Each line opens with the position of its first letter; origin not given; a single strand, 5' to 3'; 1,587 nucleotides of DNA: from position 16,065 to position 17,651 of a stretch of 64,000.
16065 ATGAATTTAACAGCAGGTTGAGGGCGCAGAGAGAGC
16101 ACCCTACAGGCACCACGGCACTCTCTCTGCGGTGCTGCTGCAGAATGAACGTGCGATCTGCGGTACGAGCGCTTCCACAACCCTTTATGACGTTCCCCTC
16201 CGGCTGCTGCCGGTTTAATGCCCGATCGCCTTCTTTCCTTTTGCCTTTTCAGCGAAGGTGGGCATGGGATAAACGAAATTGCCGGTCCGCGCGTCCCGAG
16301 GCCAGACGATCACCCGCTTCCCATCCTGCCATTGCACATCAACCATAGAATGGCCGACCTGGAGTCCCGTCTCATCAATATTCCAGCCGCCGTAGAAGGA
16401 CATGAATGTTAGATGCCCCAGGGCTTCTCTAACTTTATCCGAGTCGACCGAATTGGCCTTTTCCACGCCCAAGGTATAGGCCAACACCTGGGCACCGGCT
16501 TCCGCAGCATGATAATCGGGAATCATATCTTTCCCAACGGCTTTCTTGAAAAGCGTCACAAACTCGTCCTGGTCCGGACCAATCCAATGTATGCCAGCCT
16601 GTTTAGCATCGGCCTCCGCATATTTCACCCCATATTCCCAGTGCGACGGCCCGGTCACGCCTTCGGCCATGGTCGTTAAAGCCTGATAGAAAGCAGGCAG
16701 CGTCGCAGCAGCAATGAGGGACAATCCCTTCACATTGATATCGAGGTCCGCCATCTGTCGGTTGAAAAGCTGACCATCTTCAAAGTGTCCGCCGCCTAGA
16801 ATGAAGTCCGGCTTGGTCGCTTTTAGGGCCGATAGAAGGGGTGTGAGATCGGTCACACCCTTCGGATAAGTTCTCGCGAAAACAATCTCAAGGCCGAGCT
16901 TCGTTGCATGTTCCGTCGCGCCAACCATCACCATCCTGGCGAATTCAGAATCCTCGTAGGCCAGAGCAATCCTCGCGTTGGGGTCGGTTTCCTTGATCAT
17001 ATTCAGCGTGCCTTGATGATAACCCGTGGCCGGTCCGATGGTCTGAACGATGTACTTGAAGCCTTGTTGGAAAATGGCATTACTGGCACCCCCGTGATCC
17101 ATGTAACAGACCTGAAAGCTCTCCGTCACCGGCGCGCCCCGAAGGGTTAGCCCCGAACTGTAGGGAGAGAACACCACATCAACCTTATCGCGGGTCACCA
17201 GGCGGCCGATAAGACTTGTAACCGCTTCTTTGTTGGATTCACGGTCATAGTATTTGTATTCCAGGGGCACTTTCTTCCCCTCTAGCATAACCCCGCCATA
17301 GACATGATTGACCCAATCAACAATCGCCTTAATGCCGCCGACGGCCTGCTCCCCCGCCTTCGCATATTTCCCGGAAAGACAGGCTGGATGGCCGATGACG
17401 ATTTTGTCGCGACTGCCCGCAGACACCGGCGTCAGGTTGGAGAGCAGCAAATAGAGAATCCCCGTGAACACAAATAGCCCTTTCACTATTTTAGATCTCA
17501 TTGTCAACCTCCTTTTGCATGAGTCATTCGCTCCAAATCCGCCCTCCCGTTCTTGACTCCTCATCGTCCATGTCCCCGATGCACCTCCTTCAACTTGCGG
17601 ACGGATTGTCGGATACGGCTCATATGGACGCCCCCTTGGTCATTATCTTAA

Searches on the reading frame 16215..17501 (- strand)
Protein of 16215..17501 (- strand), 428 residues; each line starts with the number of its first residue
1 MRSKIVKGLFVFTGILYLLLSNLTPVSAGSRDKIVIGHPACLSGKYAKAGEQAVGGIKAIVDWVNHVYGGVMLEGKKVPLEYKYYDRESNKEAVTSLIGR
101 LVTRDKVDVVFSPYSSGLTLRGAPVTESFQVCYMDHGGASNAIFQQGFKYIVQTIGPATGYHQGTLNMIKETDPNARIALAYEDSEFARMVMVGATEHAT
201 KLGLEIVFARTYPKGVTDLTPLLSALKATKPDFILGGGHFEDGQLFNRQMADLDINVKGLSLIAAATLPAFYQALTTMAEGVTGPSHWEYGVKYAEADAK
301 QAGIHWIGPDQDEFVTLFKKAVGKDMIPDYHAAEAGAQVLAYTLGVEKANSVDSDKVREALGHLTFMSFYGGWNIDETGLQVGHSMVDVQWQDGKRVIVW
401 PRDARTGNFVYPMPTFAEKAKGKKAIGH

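Call 9: search_protein_families(library=pfam, proteins=[window:16215-17501:-])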
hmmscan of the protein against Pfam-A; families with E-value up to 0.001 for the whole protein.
window:16215-17501:- (428 aa): 3 families
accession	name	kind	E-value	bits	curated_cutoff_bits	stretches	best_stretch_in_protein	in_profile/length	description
PF13458.12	Peripla_BP_6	-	1.8e-44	153.3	31.7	1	34-394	2-342/343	Periplasmic binding protein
PF13433.12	Peripla_BP_5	-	1.3e-11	44.6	27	1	41-404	8-350/363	Periplasmic binding protein domain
PF01094.35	ANF_receptor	-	1e-07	31.8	25.4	1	79-318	24-253/353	Receptor family ligand binding region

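Call 12: find_encoding_contigs(protein=window:16215-17501:-, flank=3000, max_places=4)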
Protein window:16215-17501:- (428 aa): no gene with exactly this product is on record in the collection.

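Call 22: find_homologous_proteins(query=window:16215-17501:-, max_evalue=1e-20)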
Query window:16215-17501:- (428 aa): 963 proteins with E <= 1e-20 among 8000 candidates; the best 120 are listed.
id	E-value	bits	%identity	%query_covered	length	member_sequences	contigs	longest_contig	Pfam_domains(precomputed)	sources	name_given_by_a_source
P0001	4.2e-289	976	100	100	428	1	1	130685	PF01094.35,PF13433.13,PF13458.13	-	-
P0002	4.8e-232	788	81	100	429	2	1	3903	PF01094.35,PF13433.13,PF13458.13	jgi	jgi:branched-chain amino acid transport system substrate-binding protein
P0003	1.8e-223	760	79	100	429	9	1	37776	PF01094.35,PF13433.13,PF13458.13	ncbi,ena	-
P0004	9.0e-220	748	83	92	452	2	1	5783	PF01094.35,PF13433.13,PF13458.13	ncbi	-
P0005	3.3e-219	746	76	100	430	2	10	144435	PF01094.35,PF13433.13,PF13458.13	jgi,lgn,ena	jgi:branched-chain amino acid transport system substrate-binding protein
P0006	3.6e-219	746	77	99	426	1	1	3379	PF01094.35,PF13433.13,PF13458.13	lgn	-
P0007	5.0e-219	745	82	93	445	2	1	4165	PF01094.35,PF13433.13,PF13458.13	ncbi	-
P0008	1.7e-218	744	76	99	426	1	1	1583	PF01094.35,PF13433.13,PF13458.13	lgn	-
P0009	1.8e-218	744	77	99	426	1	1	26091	PF01094.35,PF13433.13,PF13458.13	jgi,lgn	-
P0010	2.3e-218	743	79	96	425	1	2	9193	PF01094.35,PF13433.13,PF13458.13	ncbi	-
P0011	2.7e-218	743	76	98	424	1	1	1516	PF01094.35,PF13433.13,PF13458.13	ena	-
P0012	9.3e-218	741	81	92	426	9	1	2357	PF01094.35,PF13433.13,PF13458.13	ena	-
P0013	1.2e-217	741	77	99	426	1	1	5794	PF01094.35,PF13433.13,PF13458.13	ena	-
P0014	1.2e-217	741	77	99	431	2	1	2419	PF01094.35,PF13433.13,PF13458.13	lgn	-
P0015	1.5e-217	741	78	98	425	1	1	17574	PF01094.35,PF13433.13,PF13458.13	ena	-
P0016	2.3e-217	740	77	99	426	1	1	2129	PF01094.35,PF13433.13,PF13458.13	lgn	-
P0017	3.5e-217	739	78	98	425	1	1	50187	PF01094.35,PF13433.13,PF13458.13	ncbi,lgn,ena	-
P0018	5.7e-217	739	75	100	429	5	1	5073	PF01094.35,PF13433.13,PF13458.13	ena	-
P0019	1.2e-216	738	78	98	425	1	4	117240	PF01094.35,PF13433.13,PF13458.13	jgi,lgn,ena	jgi:branched-chain amino acid transport system substrate-binding protein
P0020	1.4e-216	737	77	99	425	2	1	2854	PF01094.35,PF13433.13,PF13458.13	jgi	jgi:branched-chain amino acid transport system substrate-binding protein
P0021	1.5e-216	737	76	99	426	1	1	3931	PF01094.35,PF13433.13,PF13458.13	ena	-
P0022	2.1e-216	737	77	98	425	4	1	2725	PF01094.35,PF13433.13,PF13458.13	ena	-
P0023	2.3e-216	737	77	99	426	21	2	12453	PF01094.35,PF13433.13,PF13458.13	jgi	jgi:branched-chain amino acid transport system substrate-binding protein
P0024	2.7e-216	736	77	99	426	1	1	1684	PF01094.35,PF13433.13,PF13458.13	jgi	jgi:branched-chain amino acid transport system substrate-binding protein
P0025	3.4e-216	736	77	99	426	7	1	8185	PF01094.35,PF13433.13,PF13458.13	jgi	-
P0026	4.7e-216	736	76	96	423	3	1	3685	PF01094.35,PF13433.13,PF13458.13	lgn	-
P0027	5.9e-216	735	76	99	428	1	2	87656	PF01094.35,PF13433.13,PF13458.13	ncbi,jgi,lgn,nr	ncbi:MAG: amino acid ABC transporter substrate-binding protein [Desulfatiglans sp.]|jgi:branched-cha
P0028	6.0e-216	735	81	94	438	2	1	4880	PF01094.35,PF13433.13,PF13458.13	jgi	jgi:branched-chain amino acid transport system substrate-binding protein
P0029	6.2e-216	735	77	100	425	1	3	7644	PF01094.35,PF13433.13,PF13458.13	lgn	-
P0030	6.4e-216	735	76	99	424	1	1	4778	PF01094.35,PF13433.13,PF13458.13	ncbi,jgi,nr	ncbi:MAG: amino acid ABC transporter substrate-binding protein [Deltaproteobacteria bacterium]|nr:am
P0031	7.0e-216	735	79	91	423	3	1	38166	PF01094.35,PF13433.13,PF13458.13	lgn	-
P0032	1.1e-215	734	76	99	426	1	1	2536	PF01094.35,PF13433.13,PF13458.13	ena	-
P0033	1.4e-215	734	76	97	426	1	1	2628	PF01094.35,PF13433.13,PF13458.13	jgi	-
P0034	1.4e-215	734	77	100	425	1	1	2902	PF01094.35,PF13433.13,PF13458.13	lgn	-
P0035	1.6e-215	734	76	98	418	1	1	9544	PF01094.35,PF13433.13,PF13458.13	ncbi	ncbi:MAG: amino acid ABC transporter substrate-binding protein, partial [Desulfobacterales bacterium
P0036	1.8e-215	734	78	97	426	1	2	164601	PF01094.35,PF13433.13,PF13458.13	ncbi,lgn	-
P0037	2.0e-215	734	76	99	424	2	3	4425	PF01094.35,PF13433.13,PF13458.13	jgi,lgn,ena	jgi:branched-chain amino acid transport system substrate-binding protein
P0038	2.3e-215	733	76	99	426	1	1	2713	PF01094.35,PF13433.13,PF13458.13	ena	-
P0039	2.4e-215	733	76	98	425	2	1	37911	PF01094.35,PF13433.13,PF13458.13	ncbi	-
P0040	2.5e-215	733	76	100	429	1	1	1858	PF13433.13,PF13458.13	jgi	jgi:branched-chain amino acid transport system substrate-binding protein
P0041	2.7e-215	733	77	97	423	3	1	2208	PF01094.35,PF13433.13,PF13458.13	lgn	-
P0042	4.4e-215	732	77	97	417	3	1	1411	PF01094.35,PF13433.13,PF13458.13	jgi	jgi:branched-chain amino acid transport system substrate-binding protein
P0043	4.8e-215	732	77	100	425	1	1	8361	PF01094.35,PF13433.13,PF13458.13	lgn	-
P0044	5.5e-215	732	75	99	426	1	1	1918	PF01094.35,PF13433.13,PF13458.13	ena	-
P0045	6.0e-215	732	75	99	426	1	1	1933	PF01094.35,PF13433.13,PF13458.13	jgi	-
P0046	8.2e-215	732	80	92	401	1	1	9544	PF01094.35,PF13433.13,PF13458.13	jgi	jgi:branched-chain amino acid transport system substrate-binding protein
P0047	1.3e-214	731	76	99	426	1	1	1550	PF01094.35,PF13433.13,PF13458.13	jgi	jgi:branched-chain amino acid transport system substrate-binding protein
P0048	1.5e-214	731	76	99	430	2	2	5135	PF01094.35,PF13433.13,PF13458.13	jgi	jgi:branched-chain amino acid transport system substrate-binding protein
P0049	2.1e-214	730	75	100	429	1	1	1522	PF01094.35,PF13433.13,PF13458.13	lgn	-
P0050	2.2e-214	730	80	92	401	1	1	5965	PF01094.35,PF13433.13,PF13458.13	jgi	jgi:branched-chain amino acid transport system substrate-binding protein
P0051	2.8e-214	730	80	92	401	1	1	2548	PF01094.35,PF13433.13,PF13458.13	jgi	jgi:branched-chain amino acid transport system substrate-binding protein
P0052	2.8e-214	730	76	96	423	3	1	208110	PF01094.35,PF13433.13,PF13458.13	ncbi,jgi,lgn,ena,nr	ncbi:MAG: amino acid ABC transporter substrate-binding protein [Deltaproteobacteria bacterium]|nr:am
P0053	2.8e-214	730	75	100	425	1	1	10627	PF01094.35,PF13433.13,PF13458.13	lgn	-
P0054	3.3e-214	730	79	92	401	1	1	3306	PF01094.35,PF13433.13,PF13458.13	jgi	-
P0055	4.5e-214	729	75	100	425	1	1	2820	PF01094.35,PF13433.13,PF13458.13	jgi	jgi:branched-chain amino acid transport system substrate-binding protein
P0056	5.8e-214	729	76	98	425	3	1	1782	PF01094.35,PF13433.13,PF13458.13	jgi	jgi:branched-chain amino acid transport system substrate-binding protein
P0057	6.7e-214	729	76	99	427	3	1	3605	PF01094.35,PF13433.13,PF13458.13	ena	-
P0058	9.1e-214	728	76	99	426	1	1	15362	PF01094.35,PF13433.13,PF13458.13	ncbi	-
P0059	9.4e-214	728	75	99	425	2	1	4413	PF01094.35,PF13433.13,PF13458.13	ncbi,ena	-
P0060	1.0e-213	728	76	97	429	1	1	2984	PF01094.35,PF13433.13,PF13458.13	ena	-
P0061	1.1e-213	728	77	96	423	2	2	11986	PF01094.35,PF13433.13,PF13458.13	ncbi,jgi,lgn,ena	-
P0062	1.1e-213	728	77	97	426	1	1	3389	PF01094.35,PF13433.13,PF13458.13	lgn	-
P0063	1.1e-213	728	75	100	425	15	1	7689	PF01094.35,PF13433.13,PF13458.13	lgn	-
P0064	1.2e-213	728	75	100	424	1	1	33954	PF01094.35,PF13433.13,PF13458.13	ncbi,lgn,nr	ncbi:MAG: amino acid ABC transporter substrate-binding protein [Deltaproteobacteria bacterium]|nr:am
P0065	1.4e-213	727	74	100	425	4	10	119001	PF01094.35,PF13433.13,PF13458.13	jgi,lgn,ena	jgi:branched-chain amino acid transport system substrate-binding protein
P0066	2.5e-213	727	77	97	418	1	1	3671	PF01094.35,PF13433.13,PF13458.13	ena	-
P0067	2.6e-213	727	75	98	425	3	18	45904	PF01094.35,PF13433.13,PF13458.13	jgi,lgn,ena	jgi:branched-chain amino acid transport system substrate-binding protein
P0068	3.2e-213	726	75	100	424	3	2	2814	PF01094.35,PF13433.13,PF13458.13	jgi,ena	-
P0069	3.6e-213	726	78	96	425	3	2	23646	PF01094.35,PF13433.13,PF13458.13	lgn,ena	-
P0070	3.9e-213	726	78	96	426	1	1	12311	PF01094.35,PF13433.13,PF13458.13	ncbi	-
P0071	4.6e-213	726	75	100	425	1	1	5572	PF01094.35,PF13433.13,PF13458.13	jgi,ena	-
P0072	5.7e-213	725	79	95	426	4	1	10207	PF01094.35,PF13433.13,PF13458.13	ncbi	ncbi:MAG: amino acid ABC transporter substrate-binding protein [Desulfobacteraceae bacterium]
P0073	5.8e-213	725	75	100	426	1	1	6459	PF01094.35,PF13433.13,PF13458.13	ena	-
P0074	6.0e-213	725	76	98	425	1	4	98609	PF01094.35,PF13433.13,PF13458.13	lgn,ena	-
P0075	6.1e-213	725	75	99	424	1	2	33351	PF01094.35,PF13433.13,PF13458.13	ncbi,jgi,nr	ncbi:MAG: amino acid ABC transporter substrate-binding protein [Deltaproteobacteria bacterium]|nr:am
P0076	8.0e-213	725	75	98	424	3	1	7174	PF01094.35,PF13433.13,PF13458.13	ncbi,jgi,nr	ncbi:MAG: amino acid ABC transporter substrate-binding protein [Deltaproteobacteria bacterium]|nr:am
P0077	9.0e-213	725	75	98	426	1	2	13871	PF01094.35,PF13433.13,PF13458.13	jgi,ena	-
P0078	1.1e-212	725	74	99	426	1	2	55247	PF01094.35,PF13433.13,PF13458.13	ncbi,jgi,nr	ncbi:MAG: amino acid ABC transporter substrate-binding protein [Deltaproteobacteria bacterium]|nr:am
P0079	1.2e-212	724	77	92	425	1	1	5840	PF01094.35,PF13433.13,PF13458.13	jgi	jgi:branched-chain amino acid transport system substrate-binding protein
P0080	1.2e-212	724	75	98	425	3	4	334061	PF01094.35,PF13433.13,PF13458.13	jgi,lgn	-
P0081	1.3e-212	724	75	99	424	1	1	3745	PF01094.35,PF13433.13,PF13458.13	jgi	-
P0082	1.5e-212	724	76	98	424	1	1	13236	PF01094.35,PF13433.13,PF13458.13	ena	-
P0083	1.5e-212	724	80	92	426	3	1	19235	PF13433.13,PF13458.13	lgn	-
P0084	2.0e-212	724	75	98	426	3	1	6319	PF01094.35,PF13433.13,PF13458.13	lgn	-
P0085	2.0e-212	724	76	96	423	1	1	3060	PF01094.35,PF13433.13,PF13458.13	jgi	jgi:branched-chain amino acid transport system substrate-binding protein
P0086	2.1e-212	724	75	99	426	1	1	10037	PF01094.35,PF13433.13,PF13458.13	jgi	-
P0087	3.6e-212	723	76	98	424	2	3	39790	PF01094.35,PF13433.13,PF13458.13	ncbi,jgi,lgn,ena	-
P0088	3.7e-212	723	77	92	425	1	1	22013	PF01094.35,PF13433.13,PF13458.13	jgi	jgi:branched-chain amino acid transport system substrate-binding protein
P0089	3.8e-212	723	75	98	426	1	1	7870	PF01094.35,PF13433.13,PF13458.13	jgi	jgi:branched-chain amino acid transport system substrate-binding protein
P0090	4.1e-212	723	75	98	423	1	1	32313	PF01094.35,PF13433.13,PF13458.13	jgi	jgi:branched-chain amino acid transport system substrate-binding protein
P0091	4.4e-212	723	78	93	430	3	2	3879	PF01094.35,PF13433.13,PF13458.13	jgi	-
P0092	4.8e-212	722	76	96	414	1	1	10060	PF01094.35,PF13433.13,PF13458.13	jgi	-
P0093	5.4e-212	722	74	99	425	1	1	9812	PF01094.35,PF13433.13,PF13458.13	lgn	-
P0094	5.4e-212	722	77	92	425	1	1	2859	PF01094.35,PF13433.13,PF13458.13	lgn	-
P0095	5.7e-212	722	74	99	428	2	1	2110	PF01094.35,PF13433.13,PF13458.13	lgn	-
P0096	5.7e-212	722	76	97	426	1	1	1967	PF01094.35,PF13433.13,PF13458.13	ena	-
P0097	6.1e-212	722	78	93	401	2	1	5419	PF01094.35,PF13433.13,PF13458.13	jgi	jgi:branched-chain amino acid transport system substrate-binding protein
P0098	6.2e-212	722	77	95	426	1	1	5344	PF01094.35,PF13433.13,PF13458.13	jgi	jgi:branched-chain amino acid transport system substrate-binding protein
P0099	7.5e-212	722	75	100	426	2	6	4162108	PF01094.35,PF13433.13,PF13458.13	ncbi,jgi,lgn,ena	-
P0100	8.9e-212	722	77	97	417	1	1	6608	PF01094.35,PF13433.13,PF13458.13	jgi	jgi:branched-chain amino acid transport system substrate-binding protein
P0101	1.1e-211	721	78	95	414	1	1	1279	PF01094.35,PF13433.13,PF13458.13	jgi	jgi:branched-chain amino acid transport system substrate-binding protein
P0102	1.1e-211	721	74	97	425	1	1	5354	PF01094.35,PF13433.13,PF13458.13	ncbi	-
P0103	1.2e-211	721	77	96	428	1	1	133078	PF01094.35,PF13433.13,PF13458.13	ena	-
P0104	1.2e-211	721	78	92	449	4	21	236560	PF01094.35,PF13433.13,PF13458.13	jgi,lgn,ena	jgi:branched-chain amino acid transport system substrate-binding protein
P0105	1.2e-211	721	75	98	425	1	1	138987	PF01094.35,PF13433.13,PF13458.13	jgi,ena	-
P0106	1.4e-211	721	74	99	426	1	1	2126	PF01094.35,PF13433.13,PF13458.13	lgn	-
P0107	1.4e-211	721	74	100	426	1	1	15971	PF01094.35,PF13433.13,PF13458.13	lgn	-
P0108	1.4e-211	721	76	96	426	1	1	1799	PF01094.35,PF13433.13,PF13458.13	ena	-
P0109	1.5e-211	721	76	97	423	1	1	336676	PF01094.35,PF13433.13,PF13458.13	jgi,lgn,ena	-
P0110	1.7e-211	721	78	96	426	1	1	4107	PF01094.35,PF13433.13,PF13458.13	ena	-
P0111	1.8e-211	721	77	98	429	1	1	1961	PF01094.35,PF13433.13,PF13458.13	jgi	jgi:branched-chain amino acid transport system substrate-binding protein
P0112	2.0e-211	720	76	97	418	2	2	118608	PF01094.35,PF13433.13,PF13458.13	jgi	-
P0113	2.5e-211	720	75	99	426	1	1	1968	PF01094.35,PF13433.13,PF13458.13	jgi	jgi:branched-chain amino acid transport system substrate-binding protein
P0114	2.6e-211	720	75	96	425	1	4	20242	PF01094.35,PF13433.13,PF13458.13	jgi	jgi:branched-chain amino acid transport system substrate-binding protein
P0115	2.7e-211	720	74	100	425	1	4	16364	PF01094.35,PF13433.13,PF13458.13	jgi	jgi:branched-chain amino acid transport system substrate-binding protein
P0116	2.9e-211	720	78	92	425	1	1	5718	PF01094.35,PF13433.13,PF13458.13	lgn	-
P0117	3.3e-211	720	76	97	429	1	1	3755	PF01094.35,PF13433.13,PF13458.13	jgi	jgi:branched-chain amino acid transport system substrate-binding protein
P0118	3.7e-211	720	79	92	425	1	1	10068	PF01094.35,PF13433.13,PF13458.13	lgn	-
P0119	3.7e-211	720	75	97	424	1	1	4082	PF01094.35,PF13433.13,PF13458.13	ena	-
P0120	3.9e-211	719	74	99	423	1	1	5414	PF01094.35,PF13433.13,PF13458.13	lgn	-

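Call 23: find_encoding_contigs(protein=P0003, flank=4000, max_places=2)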
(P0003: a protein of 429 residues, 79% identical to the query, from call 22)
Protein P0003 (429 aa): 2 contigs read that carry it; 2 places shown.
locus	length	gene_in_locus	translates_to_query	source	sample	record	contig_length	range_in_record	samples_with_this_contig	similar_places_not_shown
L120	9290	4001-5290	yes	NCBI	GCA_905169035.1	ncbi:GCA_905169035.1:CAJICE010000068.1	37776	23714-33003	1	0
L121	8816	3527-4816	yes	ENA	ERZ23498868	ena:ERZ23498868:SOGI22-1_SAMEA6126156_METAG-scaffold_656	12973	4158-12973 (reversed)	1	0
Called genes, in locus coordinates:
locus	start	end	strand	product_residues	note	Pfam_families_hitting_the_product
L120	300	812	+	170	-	-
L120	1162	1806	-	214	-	-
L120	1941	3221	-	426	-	-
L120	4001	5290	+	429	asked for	PF13433:Peripla_BP_5, PF13458:Peripla_BP_6, PF01094:ANF_receptor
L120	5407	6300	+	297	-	PF02653:BPD_transp_2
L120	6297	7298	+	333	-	PF02653:BPD_transp_2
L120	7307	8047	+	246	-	PF13476:AAA_23 (weak), PF00005:ABC_tran, PF13304:AAA_21 (faint)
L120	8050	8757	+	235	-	PF00005:ABC_tran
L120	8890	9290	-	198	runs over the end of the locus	PF00857:Isochorismatase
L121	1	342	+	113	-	?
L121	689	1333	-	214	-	-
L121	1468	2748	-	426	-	-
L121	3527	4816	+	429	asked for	PF13433:Peripla_BP_5, PF13458:Peripla_BP_6, PF01094:ANF_receptor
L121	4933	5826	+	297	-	PF02653:BPD_transp_2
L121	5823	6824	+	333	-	PF02653:BPD_transp_2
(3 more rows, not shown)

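Call 24: find_encoding_contigs(protein=P0005, flank=4000, max_places=2)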
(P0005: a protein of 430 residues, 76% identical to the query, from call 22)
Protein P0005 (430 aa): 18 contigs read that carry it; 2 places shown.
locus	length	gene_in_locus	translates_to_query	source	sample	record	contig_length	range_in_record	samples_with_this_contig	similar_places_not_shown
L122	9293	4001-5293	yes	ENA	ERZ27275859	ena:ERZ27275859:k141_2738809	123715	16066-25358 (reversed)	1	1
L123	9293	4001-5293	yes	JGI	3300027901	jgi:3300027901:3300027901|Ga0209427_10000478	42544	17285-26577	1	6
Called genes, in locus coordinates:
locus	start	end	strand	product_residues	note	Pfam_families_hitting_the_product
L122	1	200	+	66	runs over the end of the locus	PF08984:DUF1858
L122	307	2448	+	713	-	PF17191:RecG_wedge, PF01336:tRNA_anti-codon, PF00270:DEAD, PF04851:ResIII, PF00271:Helicase_C, PF22590:Cas3-like_C_2, PF19833:RecG_dom3_C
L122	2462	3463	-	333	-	PF01087:GalP_UDP_transf, PF16285:DUF4931_N, PF16268:DUF4921, PF02744:GalP_UDP_tr_C, PF01230:HIT (weak)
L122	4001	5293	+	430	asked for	PF13433:Peripla_BP_5, PF13458:Peripla_BP_6, PF01094:ANF_receptor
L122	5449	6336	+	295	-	PF02653:BPD_transp_2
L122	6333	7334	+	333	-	PF02653:BPD_transp_2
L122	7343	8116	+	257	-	PF00005:ABC_tran, PF13304:AAA_21 (faint)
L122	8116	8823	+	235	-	PF00005:ABC_tran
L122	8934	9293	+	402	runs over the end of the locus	-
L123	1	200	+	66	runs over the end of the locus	PF08984:DUF1858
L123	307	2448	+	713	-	PF17191:RecG_wedge, PF01336:tRNA_anti-codon, PF00270:DEAD, PF04851:ResIII, PF00271:Helicase_C, PF22590:Cas3-like_C_2, PF19833:RecG_dom3_C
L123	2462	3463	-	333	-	PF01087:GalP_UDP_transf, PF16285:DUF4931_N, PF16268:DUF4921, PF02744:GalP_UDP_tr_C, PF01230:HIT (weak)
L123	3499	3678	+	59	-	-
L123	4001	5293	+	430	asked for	PF13433:Peripla_BP_5, PF13458:Peripla_BP_6, PF01094:ANF_receptor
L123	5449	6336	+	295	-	PF02653:BPD_transp_2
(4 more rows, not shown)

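Call 25: find_encoding_contigs(protein=P0002, flank=4000, max_places=2)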
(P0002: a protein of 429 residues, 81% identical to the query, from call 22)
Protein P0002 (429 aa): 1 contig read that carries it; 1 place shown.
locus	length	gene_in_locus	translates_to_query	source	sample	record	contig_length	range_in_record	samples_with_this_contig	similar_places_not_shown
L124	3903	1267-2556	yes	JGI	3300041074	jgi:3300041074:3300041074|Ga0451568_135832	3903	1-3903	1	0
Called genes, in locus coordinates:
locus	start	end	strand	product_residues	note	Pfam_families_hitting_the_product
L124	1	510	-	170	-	?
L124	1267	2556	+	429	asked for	PF13433:Peripla_BP_5, PF13458:Peripla_BP_6, PF01094:ANF_receptor (weak)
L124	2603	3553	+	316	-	PF02653:BPD_transp_2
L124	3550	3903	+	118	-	?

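Call 74: search_protein_families(library=ncbifam, proteins=[window:16215-17501:-], max_evalue=0.00001)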
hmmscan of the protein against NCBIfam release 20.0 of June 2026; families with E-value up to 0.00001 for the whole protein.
window:16215-17501:- (428 aa): 3 families
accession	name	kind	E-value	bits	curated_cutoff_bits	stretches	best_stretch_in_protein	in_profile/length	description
NF011933.0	PRK15404.1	subfamily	8.6e-13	48.1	477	1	27-257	20-244/370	high-affinity branched-chain amino acid ABC transporter substrate-binding protein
TIGR03407.1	urea_ABC_UrtA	exception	4.1e-12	45.7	492.75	1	36-401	3-350/361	urea ABC transporter substrate-binding protein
TIGR03669.1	urea_ABC_arch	equivalog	4.2e-08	32.6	494.8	1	43-390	10-335/375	urea ABC transporter substrate-binding protein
